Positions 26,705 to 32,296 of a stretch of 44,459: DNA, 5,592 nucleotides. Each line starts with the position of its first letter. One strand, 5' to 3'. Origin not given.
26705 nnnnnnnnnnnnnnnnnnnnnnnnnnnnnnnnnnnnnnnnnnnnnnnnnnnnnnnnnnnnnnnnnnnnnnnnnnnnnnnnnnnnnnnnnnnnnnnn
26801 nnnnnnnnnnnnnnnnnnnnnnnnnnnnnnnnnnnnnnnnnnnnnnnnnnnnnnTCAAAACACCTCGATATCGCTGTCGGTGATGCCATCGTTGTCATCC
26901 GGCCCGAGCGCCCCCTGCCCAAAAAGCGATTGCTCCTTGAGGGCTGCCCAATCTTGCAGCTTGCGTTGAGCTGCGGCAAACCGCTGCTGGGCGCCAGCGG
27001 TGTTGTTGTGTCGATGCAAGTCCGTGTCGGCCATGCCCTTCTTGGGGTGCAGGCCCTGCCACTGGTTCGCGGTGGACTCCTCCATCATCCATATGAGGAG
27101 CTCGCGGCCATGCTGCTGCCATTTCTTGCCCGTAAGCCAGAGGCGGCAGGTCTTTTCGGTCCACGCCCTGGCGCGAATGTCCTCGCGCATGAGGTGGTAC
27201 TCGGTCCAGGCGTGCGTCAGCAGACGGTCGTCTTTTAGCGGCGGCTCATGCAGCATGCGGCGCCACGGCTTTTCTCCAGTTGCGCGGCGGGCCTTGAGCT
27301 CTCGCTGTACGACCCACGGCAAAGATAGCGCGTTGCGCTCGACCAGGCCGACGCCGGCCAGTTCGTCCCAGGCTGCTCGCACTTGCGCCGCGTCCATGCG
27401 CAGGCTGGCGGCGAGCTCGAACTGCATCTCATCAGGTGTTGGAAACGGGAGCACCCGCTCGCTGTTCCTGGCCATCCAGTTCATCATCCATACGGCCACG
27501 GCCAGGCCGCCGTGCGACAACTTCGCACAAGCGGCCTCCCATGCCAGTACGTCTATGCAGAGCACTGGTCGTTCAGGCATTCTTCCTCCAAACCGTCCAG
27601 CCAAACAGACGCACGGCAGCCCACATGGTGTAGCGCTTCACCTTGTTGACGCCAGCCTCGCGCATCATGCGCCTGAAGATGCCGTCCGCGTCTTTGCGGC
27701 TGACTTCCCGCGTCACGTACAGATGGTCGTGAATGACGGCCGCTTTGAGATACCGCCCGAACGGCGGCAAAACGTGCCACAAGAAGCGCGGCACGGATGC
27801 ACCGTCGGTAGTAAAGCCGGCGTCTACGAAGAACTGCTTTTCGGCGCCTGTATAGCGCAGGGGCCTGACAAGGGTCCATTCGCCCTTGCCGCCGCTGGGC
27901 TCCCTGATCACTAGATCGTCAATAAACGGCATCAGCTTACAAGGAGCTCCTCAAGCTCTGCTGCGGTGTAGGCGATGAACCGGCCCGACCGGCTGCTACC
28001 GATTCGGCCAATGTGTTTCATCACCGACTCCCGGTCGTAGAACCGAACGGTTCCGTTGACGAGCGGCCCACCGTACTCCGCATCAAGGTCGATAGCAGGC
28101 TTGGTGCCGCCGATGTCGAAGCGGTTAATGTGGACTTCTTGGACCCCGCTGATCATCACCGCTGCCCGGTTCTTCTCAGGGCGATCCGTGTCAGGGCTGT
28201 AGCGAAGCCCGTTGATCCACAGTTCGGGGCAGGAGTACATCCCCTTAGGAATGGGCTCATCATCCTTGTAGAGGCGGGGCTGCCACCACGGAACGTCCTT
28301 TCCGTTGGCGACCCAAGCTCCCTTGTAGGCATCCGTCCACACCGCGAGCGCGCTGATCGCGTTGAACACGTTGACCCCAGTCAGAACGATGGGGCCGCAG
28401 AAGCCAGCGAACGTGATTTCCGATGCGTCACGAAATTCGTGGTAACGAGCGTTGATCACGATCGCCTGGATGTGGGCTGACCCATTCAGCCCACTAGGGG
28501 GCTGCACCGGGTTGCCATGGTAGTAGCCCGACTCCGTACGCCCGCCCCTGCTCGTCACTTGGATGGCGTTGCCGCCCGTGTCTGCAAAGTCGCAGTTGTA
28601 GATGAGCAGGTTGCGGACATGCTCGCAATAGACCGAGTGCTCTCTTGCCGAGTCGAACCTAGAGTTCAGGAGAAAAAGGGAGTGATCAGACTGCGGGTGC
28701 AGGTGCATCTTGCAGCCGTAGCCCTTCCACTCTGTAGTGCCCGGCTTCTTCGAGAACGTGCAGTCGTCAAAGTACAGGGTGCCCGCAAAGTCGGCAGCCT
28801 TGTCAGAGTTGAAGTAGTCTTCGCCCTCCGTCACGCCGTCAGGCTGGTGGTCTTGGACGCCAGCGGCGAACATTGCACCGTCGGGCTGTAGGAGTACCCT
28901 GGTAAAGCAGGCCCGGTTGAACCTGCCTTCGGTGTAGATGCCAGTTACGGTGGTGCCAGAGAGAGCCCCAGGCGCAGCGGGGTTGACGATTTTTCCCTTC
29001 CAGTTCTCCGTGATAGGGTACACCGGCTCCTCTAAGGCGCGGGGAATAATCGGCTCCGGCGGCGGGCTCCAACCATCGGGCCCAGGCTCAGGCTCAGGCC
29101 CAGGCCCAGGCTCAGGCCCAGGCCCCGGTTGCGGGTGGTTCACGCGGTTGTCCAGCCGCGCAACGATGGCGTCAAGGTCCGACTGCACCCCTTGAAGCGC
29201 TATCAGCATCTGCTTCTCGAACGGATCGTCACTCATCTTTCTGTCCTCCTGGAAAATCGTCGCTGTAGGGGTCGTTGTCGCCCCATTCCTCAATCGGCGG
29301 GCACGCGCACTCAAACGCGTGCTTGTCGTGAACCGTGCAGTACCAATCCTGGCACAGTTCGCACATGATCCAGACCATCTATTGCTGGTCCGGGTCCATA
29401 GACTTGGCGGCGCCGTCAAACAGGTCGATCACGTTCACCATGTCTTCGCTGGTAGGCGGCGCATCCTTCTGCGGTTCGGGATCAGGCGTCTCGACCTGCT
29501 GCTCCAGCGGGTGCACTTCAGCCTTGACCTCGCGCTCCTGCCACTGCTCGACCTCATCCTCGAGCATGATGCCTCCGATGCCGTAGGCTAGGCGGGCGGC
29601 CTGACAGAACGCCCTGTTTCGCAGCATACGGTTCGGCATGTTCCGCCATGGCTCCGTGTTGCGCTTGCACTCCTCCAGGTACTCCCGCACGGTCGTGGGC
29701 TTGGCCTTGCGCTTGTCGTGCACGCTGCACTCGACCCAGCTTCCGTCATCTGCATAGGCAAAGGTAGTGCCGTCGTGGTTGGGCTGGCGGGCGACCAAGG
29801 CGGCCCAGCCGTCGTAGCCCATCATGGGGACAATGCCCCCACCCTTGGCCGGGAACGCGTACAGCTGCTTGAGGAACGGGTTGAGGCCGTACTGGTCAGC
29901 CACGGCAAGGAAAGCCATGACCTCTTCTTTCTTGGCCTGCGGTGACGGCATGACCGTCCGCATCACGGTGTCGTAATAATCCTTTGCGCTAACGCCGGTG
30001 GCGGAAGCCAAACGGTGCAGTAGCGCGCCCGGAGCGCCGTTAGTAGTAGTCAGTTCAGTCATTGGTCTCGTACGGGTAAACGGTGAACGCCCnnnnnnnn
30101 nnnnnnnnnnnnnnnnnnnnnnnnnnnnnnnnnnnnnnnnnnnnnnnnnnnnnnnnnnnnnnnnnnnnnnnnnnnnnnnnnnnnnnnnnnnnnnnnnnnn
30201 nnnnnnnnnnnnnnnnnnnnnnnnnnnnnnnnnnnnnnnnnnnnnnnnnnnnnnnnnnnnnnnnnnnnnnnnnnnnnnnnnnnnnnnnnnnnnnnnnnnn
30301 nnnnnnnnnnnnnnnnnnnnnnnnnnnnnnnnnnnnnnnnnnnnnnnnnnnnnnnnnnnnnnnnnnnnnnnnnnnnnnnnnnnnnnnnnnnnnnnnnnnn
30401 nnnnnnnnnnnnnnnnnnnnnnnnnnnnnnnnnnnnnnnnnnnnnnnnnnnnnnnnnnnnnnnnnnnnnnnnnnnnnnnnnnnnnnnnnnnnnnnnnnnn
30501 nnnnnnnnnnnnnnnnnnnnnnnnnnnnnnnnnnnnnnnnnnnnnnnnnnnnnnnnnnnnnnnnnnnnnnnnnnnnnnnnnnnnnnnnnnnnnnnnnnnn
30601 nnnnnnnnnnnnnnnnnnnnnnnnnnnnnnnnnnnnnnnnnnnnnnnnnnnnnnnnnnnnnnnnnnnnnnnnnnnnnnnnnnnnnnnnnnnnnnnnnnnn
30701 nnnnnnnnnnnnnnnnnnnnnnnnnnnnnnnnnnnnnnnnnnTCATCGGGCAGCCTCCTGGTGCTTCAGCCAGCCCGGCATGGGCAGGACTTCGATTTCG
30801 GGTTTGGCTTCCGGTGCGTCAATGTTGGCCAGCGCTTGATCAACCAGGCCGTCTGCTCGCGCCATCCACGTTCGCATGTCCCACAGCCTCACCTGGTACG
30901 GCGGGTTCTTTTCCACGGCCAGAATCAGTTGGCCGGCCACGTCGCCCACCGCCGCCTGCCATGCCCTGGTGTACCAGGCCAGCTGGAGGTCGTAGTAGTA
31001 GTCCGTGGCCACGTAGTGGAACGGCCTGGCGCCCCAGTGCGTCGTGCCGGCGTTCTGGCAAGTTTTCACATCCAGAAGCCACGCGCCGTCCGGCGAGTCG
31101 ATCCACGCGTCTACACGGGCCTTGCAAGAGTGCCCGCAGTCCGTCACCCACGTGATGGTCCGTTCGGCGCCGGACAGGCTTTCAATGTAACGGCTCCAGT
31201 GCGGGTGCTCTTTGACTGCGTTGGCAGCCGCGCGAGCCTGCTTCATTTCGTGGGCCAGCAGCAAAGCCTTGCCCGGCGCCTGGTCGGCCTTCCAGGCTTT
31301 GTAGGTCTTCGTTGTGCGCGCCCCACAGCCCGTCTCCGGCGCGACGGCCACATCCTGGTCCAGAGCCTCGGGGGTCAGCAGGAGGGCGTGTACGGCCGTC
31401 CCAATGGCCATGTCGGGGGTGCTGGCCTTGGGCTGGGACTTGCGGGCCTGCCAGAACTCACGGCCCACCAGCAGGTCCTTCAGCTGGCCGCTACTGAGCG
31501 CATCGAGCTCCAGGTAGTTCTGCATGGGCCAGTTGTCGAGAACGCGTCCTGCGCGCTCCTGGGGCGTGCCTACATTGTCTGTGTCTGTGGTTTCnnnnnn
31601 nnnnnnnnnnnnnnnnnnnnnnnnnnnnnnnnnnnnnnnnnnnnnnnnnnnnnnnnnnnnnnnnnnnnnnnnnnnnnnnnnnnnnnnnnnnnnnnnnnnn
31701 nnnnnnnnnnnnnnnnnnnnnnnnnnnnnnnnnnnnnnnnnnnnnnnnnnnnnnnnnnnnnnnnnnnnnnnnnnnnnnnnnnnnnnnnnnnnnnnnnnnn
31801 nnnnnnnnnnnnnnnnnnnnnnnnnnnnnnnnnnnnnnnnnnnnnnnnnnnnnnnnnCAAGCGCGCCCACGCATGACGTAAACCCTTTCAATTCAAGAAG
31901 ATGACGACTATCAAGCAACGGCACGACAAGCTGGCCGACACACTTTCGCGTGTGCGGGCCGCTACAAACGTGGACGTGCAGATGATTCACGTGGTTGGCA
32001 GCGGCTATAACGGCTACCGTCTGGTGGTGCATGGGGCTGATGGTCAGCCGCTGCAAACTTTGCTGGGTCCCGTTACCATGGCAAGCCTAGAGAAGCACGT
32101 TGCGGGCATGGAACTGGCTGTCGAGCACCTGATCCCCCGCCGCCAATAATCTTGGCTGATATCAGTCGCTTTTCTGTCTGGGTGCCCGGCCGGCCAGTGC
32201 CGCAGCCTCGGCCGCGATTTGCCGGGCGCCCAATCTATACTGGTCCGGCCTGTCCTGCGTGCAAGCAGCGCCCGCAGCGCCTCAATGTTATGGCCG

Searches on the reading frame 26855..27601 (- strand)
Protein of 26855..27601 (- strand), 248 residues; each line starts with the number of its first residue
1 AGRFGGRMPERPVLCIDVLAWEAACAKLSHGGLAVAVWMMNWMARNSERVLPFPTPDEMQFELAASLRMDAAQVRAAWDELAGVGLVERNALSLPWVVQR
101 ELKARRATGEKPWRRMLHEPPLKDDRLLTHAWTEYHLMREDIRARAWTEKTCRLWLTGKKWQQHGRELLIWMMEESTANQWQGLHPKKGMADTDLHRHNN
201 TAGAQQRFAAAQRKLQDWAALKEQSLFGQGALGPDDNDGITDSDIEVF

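Call 24: search_protein_families(library=pfam, proteins=[window:26855-27601:-], max_evalue=0.01)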
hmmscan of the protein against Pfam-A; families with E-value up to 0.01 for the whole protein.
window:26855-27601:- (248 aa): 0 families

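Call 64: search_protein_families(library=phrogs, proteins=[window:26855-27601:-], max_evalue=0.001)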
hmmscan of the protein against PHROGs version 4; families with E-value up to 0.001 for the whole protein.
window:26855-27601:- (248 aa): 2 families
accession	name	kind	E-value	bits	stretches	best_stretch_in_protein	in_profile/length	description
phrog_678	-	DNA, RNA and nucleotide metabolism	0.00062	20.4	1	124-218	220-308/346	replication initiation O-like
phrog_18589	-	unknown function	0.00088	20.3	0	128-226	41-141/156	-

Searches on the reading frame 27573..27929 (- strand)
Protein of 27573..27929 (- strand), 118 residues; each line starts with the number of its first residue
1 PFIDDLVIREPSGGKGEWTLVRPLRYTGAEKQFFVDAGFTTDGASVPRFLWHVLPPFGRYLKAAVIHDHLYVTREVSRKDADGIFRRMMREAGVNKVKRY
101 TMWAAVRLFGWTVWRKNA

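Call 65: search_protein_families(library=phrogs, proteins=[window:27573-27929:-], max_evalue=0.001)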
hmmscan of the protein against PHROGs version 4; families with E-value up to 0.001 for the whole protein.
window:27573-27929:- (118 aa): 2 families
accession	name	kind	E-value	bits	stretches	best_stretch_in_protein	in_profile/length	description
phrog_1158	-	tail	3.2e-36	125.9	1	12-117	18-134/205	tail assembly chaperone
phrog_6098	-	unknown function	4.2e-10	40.9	1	65-117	22-74/78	-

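Call 73: search_protein_families(library=pfam, proteins=[window:27573-27929:-], max_evalue=0.01)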
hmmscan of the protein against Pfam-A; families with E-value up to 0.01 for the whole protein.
window:27573-27929:- (118 aa): 1 family
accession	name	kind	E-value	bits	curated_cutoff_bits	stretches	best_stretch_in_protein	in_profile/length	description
PF07087.16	DUF1353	-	1.1e-34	118.3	22.5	1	18-106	1-91/91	Protein of unknown function (DUF1353)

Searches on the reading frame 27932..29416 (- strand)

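Call 25: search_protein_families(library=pfam, proteins=[window:27932-29416:-], max_evalue=0.01)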
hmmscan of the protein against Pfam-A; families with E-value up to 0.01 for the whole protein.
window:27932-29416:- (494 aa): 1 family
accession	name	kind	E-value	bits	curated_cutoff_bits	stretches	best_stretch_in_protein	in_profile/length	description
PF13229.12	Beta_helix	-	0.0094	16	25.9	0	247-292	11-57/158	Right handed beta helix region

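Call 64: search_protein_families(library=phrogs, proteins=[window:27932-29416:-], max_evalue=0.001)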
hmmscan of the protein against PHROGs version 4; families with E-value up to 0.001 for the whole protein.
window:27932-29416:- (494 aa): 0 families

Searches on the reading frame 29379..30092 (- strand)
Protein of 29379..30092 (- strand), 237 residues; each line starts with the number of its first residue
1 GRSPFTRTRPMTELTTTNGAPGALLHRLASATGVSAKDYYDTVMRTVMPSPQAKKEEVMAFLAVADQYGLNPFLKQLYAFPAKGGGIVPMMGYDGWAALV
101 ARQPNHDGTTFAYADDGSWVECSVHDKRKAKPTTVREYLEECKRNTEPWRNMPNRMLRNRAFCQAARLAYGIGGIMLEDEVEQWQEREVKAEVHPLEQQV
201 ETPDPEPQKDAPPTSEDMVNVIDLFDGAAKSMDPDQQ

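Call 12: search_protein_families(library=phrogs, proteins=[window:29379-30092:-], max_evalue=0.01)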
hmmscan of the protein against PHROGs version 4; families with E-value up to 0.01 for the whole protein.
window:29379-30092:- (237 aa): 8 families
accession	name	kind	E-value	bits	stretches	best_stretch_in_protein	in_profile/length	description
phrog_252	-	DNA, RNA and nucleotide metabolism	1.4e-51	176.5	1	29-208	16-206/263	Bet-like ssDNA annealing protein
phrog_10056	-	DNA, RNA and nucleotide metabolism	6.9e-37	128.5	1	54-202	43-208/302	RecT-like ssDNA annealing protein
phrog_2780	-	DNA, RNA and nucleotide metabolism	1.5e-11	45.3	2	51-108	50-108/369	RecT-like ssDNA annealing protein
phrog_8375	-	unknown function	1.3e-10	42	1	42-92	28-78/79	-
phrog_2760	-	DNA, RNA and nucleotide metabolism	1.9e-07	31.8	1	117-199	118-203/257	RecT-like ssDNA annealing protein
phrog_12233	-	DNA, RNA and nucleotide metabolism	3.5e-06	28.1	1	141-192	16-68/158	RecT-like ssDNA annealing protein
phrog_561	-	DNA, RNA and nucleotide metabolism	9.3e-06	26.2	1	114-211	383-512/633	RecT-like ssDNA annealing protein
phrog_2449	-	DNA, RNA and nucleotide metabolism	0.0054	17.3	0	144-208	157-222/301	single strand annealing protein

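Call 95: search_dna_similar(query=window:29379-30092:-, collection=phages, mode=protein, max_rows=12)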
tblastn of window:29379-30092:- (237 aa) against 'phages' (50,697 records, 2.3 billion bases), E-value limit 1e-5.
Records with a match: 281; places in all: 281; records where one place covers at least 80% of the query: 216.
Best place of each record, by identity: <60% 281.
By first word of the organism name: Escherichia 113; Pseudomonas 31; Stx1a-converting 23; Stx2-converting 19; Streptococcus 15; Enterobacteria 14; Vibrio 13; Stx 6; Mannheimia 5; Salmonella 4; and 19 more.
By host as written in the record: - 78; Escherichia coli 20; Pseudomonas aeruginosa 17; Streptococcus thermophilus ST67009 7; Escherichia coli str. K-12 substr. MG1655 6; Escherichia coli O157:H7 6; Escherichia coli K514 (EHEC) 6; Streptococcus thermophilus 6; and 94 more.
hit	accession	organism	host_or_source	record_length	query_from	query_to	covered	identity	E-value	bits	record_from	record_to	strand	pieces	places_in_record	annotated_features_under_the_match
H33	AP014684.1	Pseudomonas phage PS-1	Pseudomonas sp. 1-1-1b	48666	21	228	88%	38.0%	1e-35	139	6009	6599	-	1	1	recombination protein Bet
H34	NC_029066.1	Pseudomonas phage PS-1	Pseudomonas sp. 1-1-1b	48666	21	228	88%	38.0%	1e-35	139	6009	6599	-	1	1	RecT-like ssDNA annealing protein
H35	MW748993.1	Pseudomonas phage BUCT566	Pseudomonas aeruginosa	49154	24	218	82%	39.6%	6e-40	151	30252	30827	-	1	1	recombination protein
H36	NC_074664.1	Pseudomonas phage BUCT566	Pseudomonas aeruginosa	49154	24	218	82%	39.6%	6e-40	151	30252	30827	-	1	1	recombination protein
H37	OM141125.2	Pseudomonas phage PP9W2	Pseudomonas aeruginosa P9W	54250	24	218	82%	39.6%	6e-40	151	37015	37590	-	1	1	recombination protein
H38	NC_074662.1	Pseudomonas phage PP9W2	Pseudomonas aeruginosa P9W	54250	24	218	82%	39.6%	6e-40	151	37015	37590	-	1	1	recombination protein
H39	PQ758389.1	Pseudomonas phage 5399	Pseudomonas aeruginosa 147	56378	24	218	82%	39.6%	6e-40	151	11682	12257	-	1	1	hypothetical protein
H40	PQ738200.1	Pseudomonas phage phita81A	Pseudomonas aeruginosa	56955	24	218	82%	39.6%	6e-40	151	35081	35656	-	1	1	hypothetical protein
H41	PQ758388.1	Pseudomonas phage 5371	Pseudomonas aeruginosa 147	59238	24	218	82%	39.6%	6e-40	151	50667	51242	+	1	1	hypothetical protein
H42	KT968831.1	Pseudomonas phage YMC11/02/R656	Pseudomonas aeruginosa YMC11/02/R656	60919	24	218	82%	39.6%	7e-40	151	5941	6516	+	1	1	bet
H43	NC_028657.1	Pseudomonas phage YMC11/02/R656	Pseudomonas aeruginosa YMC11/02/R656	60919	24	218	82%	39.6%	7e-40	151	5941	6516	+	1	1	RecT-like ssDNA annealing protein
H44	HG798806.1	Pseudomonas phage vB_PaeP_Tr60_Ab31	Pseudomonas aeruginosa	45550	24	218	82%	39.6%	7e-40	151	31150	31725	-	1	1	Putative recombination protein Bet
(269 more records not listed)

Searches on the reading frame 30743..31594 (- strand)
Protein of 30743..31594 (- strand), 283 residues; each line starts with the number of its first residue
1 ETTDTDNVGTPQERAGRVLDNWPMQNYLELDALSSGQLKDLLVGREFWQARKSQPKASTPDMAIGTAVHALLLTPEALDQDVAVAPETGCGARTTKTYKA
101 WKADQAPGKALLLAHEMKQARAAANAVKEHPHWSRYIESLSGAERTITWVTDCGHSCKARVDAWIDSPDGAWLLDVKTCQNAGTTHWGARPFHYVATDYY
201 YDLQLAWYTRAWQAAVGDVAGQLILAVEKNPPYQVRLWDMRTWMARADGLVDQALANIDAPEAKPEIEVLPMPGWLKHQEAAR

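Call 12: search_protein_families(library=phrogs, proteins=[window:30743-31594:-], max_evalue=0.01)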
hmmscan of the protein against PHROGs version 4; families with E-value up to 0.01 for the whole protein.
window:30743-31594:- (283 aa): 3 families
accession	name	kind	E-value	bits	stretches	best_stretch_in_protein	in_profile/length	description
phrog_412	-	DNA, RNA and nucleotide metabolism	7.3e-37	128.6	1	21-281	143-411/440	exonuclease VIII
phrog_607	-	DNA, RNA and nucleotide metabolism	4.4e-14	52.7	1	17-215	578-804/883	exonuclease VII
phrog_1227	-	DNA, RNA and nucleotide metabolism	3.3e-07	30.8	1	62-241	51-214/268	exonuclease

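Call 96: search_dna_similar(query=window:30743-31594:-, collection=phages, mode=protein, max_rows=12)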
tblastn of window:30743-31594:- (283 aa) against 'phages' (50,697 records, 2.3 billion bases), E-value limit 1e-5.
Records with a match: 54; places in all: 54; records where one place covers at least 80% of the query: 19.
Best place of each record, by identity: <60% 54.
By first word of the organism name: Synechococcus 7; Acinetobacter 7; Roseobacter 6; Gordonia 5; Escherichia 4; Klebsiella 4; Cyanophage 3; Caudoviricetes 2; Pseudoalteromonas 2; Edwardsiella 2; and 9 more.
By host as written in the record: - 7; Acinetobacter baumannii 5; Escherichia coli 4; Roseobacter sp. FZCC0197 3; Synechococcus sp. 3; Synechococcus sp. WH7803 2; Synechococcus sp. CB0204 2; Pseudoalteromonas phenolica 2; and 22 more.
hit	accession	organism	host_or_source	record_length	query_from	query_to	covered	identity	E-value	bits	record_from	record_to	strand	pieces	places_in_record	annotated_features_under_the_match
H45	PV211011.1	Roseobacter phage CRP-821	Roseobacter sp. FZCC0197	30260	15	276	93%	29.5%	1e-11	71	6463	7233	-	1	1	PD-(D/E)XK nuclease-like domain-containing protein | site-specific DNA-cytosine methylase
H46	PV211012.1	Roseobacter phage CRP-822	Roseobacter sp. FZCC0197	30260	15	276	93%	29.5%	1e-11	71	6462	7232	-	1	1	PD-(D/E)XK nuclease-like domain-containing protein | site-specific DNA-cytosine methylase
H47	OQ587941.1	Synechococcus phage S-CRES3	Synechococcus sp.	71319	26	277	89%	30.1%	7e-8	59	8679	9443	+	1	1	CRISPR/Cas system-associated protein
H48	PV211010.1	Roseobacter phage CRP-811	Roseobacter sp. FZCC0198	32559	14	280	94%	28.4%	9e-11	68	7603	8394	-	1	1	PD-(D/E)XK nuclease-like domain-containing protein | putative PDDEXK endonuclease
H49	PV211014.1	Roseobacter phage CRP-831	Roseobacter sp. FZCC0196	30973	15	280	94%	28.1%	5e-10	66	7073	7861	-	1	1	PD-(D/E)XK nuclease-like domain-containing protein | winged helix-turn-helix transcriptional regulator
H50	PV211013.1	Roseobacter phage CRP-823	Roseobacter sp. FZCC0197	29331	15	280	94%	28.1%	6e-10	66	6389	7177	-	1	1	PD-(D/E)XK nuclease-like domain-containing protein | winged helix-turn-helix transcriptional regulator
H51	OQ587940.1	Synechococcus phage S-CRES2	Synechococcus sp.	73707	21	278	91%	28.7%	2e-11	70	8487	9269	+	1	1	CRISPR/Cas protein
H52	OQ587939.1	Synechococcus phage S-CRES1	Synechococcus sp.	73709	21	278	91%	28.4%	5e-12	72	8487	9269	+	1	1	CRISPR/Cas protein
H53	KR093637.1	Moraxella phage Mcat13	Moraxella catarrhalis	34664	8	275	95%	26.9%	2e-16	85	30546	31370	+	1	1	none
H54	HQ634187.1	Cyanophage KBS-S-2A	Synechococcus sp. WH7803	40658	32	280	88%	27.7%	2e-6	55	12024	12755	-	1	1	exonuclease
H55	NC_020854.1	Cyanophage KBS-S-2A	Synechococcus sp. WH7803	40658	32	280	88%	27.7%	2e-6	55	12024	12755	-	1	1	exonuclease VIII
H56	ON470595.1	Escherichia phage vB_EcoS-683R6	Escherichia coli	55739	25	277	89%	26.8%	3e-10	67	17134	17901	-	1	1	exodeoxyribonuclease VIII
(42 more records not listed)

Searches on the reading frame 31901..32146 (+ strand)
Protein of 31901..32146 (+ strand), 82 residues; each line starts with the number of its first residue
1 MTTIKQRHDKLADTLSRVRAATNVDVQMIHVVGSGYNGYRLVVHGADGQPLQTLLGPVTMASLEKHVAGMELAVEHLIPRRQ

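Call 12: search_protein_families(library=phrogs, proteins=[window:31901-32146:+], max_evalue=0.01)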
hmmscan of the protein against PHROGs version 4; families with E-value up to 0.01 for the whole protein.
window:31901-32146:+ (82 aa): 0 families
